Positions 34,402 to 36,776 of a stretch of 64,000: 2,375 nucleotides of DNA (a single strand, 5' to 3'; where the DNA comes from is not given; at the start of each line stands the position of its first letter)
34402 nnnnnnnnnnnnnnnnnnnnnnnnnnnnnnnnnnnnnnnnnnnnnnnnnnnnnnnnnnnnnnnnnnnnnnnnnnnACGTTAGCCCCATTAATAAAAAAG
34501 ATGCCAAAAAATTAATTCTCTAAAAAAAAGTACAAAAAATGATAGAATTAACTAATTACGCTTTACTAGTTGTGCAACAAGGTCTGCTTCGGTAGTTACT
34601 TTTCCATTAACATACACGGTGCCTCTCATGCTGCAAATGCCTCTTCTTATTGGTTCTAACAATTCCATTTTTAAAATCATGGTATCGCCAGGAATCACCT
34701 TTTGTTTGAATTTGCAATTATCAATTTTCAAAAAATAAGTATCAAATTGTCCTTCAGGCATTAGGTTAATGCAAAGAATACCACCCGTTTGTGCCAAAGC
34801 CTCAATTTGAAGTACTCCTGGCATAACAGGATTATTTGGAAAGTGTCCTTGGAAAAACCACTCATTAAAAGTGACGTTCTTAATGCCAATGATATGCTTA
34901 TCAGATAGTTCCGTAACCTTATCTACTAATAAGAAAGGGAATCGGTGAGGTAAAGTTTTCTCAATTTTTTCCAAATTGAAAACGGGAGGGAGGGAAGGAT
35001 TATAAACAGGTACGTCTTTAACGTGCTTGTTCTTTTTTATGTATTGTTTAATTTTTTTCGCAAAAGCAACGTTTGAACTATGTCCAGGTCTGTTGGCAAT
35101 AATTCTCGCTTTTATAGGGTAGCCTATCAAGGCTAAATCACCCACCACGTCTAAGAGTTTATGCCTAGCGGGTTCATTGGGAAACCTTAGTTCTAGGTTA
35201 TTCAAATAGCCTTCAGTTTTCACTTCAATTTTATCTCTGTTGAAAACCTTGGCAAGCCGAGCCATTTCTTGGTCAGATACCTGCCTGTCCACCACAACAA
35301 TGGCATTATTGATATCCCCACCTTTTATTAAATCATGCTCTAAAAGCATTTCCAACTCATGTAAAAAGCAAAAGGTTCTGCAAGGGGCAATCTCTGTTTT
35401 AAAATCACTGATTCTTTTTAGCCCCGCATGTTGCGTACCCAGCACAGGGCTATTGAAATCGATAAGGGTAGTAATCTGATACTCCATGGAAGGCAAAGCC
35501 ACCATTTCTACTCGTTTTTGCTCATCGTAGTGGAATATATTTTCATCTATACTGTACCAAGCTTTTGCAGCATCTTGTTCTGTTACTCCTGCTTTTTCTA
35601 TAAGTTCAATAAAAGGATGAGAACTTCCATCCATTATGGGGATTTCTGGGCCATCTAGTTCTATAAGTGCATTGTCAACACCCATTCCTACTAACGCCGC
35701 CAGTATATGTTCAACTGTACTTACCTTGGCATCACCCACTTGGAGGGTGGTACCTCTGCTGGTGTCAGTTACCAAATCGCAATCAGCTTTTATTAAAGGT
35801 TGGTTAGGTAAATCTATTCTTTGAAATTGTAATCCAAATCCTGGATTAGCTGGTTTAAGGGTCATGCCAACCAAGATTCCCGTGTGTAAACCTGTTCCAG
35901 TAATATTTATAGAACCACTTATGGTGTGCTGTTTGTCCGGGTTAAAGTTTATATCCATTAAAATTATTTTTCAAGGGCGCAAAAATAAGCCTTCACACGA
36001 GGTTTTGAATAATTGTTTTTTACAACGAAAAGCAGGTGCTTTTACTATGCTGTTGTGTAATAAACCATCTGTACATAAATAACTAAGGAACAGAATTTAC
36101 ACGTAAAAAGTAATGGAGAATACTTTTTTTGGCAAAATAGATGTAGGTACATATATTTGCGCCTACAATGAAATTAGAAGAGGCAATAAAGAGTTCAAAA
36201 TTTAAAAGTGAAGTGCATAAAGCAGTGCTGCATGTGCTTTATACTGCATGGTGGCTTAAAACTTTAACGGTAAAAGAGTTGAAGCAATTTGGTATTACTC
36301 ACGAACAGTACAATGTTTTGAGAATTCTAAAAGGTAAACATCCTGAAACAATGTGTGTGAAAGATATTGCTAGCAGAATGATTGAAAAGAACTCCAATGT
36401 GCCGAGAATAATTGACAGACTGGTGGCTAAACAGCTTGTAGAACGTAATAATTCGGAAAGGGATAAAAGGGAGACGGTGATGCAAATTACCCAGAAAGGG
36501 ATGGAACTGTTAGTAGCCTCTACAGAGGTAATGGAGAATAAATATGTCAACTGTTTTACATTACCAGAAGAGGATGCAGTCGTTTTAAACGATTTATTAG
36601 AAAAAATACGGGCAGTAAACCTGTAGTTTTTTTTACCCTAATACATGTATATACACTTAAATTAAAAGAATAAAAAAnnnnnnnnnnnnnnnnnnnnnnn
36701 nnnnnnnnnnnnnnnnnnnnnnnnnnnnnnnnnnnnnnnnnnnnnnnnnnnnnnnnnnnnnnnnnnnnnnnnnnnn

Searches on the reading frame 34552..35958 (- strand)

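Call 16: search_protein_families(library=ncbifam, proteins=[window:34552-35958:-], max_evalue=0.001)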
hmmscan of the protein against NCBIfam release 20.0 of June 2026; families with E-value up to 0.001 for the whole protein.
window:34552-35958:- (468 aa): 8 families
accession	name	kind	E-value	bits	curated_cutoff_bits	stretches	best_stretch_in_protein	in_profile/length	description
NF009667.0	PRK13188.1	equivalog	5.8e-208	691.2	465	1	8-467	3-462/464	bifunctional UDP-3-O-[3-hydroxymyristoyl] N-acetylglucosamine deacetylase/3-hydroxyacyl-ACP dehydratase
TIGR00325.1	lpxC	equivalog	5.2e-71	239.4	187.25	2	9-244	2-236/297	UDP-3-O-acyl-N-acetylglucosamine deacetylase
NF000582.1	PRK00006.1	equivalog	9.5e-50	168.1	113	1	329-462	2-135/137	3-hydroxyacyl-ACP dehydratase FabZ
TIGR01750.1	fabZ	equivalog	1.3e-47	161.2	155.15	1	328-462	2-139/141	3-hydroxyacyl-ACP dehydratase FabZ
NF009666.0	PRK13187.1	equivalog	4.7e-39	134.3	423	2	8-197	9-204/305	UDP-3-O-acyl N-acetylglycosamine deacetylase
NF003509.0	PRK05174.1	equivalog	1.5e-10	41.1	124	1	334-456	27-156/172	bifunctional 3-hydroxydecanoyl-ACP dehydratase/trans-2-decenoyl-ACP isomerase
NF058663.1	cispen_cyc_AmcE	equivalog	4.9e-10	39.7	140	1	330-465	7-141/153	cispentacin biosynthesis cyclizing decarboxylase AmcE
TIGR01749.1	fabA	equivalog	6.6e-08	32.7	238.15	1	343-458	32-155/169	3-hydroxyacyl-[acyl-carrier-protein] dehydratase FabA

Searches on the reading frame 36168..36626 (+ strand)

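Call 16: search_protein_families(library=ncbifam, proteins=[window:36168-36626:+], max_evalue=0.001)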
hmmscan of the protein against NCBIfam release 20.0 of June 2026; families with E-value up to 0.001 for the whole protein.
window:36168-36626:+ (152 aa): 14 families
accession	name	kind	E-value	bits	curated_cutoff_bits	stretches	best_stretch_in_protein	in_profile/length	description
TIGR02337.1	HpaR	equivalog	2.6e-13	49.9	121.2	1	38-146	21-128/130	homoprotocatechuate degradation operon regulator HpaR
NF045593.1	bilirub_TF_BilQ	equivalog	1.8e-10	40.6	125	1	33-148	18-132/135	bilirubin utilization transcriptional regulator BilQ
NF052638.1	TransRegOhrRVib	equivalog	3.6e-10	39.7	200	1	38-147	30-136/141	transcriptional regulator OhrR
NF053777.1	Saro0803TransReg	equivalog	1.5e-09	37.7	200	1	37-147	29-138/140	Saro_0803 family transcriptional regulator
TIGR01889.1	Staph_reg_Sar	paralog_domain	1.5e-08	34.9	62.6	1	39-115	19-97/109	staphylococcal accessory regulator family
NF053814.1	teico_TcaR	equivalog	1.9e-08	34.5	170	1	35-124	27-117/151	MarR family transcriptional regulator TcaR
NF008122.0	PRK10870.1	equivalog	2.3e-06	27.4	157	1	36-116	46-126/176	transcriptional repressor MprA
NF053606.1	Sta1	subfamily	6.5e-06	26.2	80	1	41-101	16-74/100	Sta1 family transcriptional regulator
NF010349.0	PRK13777.1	equivalog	9e-06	25.2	153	1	61-130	60-129/190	HTH-type transcriptional regulator Hpr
NF008565.1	PRK11512.1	equivalog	9.9e-06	25.6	240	1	38-147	33-142/144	multiple antibiotic resistance transcriptional regulator MarR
NF002926.0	PRK03573.1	equivalog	2.1e-05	24.5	120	1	32-147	18-133/144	transcriptional regulator SlyA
NF038268.1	TF_SarA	equivalog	7.8e-05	22.6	175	1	30-112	22-101/121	global transcriptional regulator SarA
TIGR04472.1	reg_rSAM_mob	hypoth_equivalog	0.00011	22.3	240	1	64-149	48-134/141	radical SAM mobile pair system MarR family transcriptional regulator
NF052438.1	TransRegRv0880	equivalog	0.00082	19.2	220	1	60-125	47-112/143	Rv0880 family HTH-type transcriptional regulator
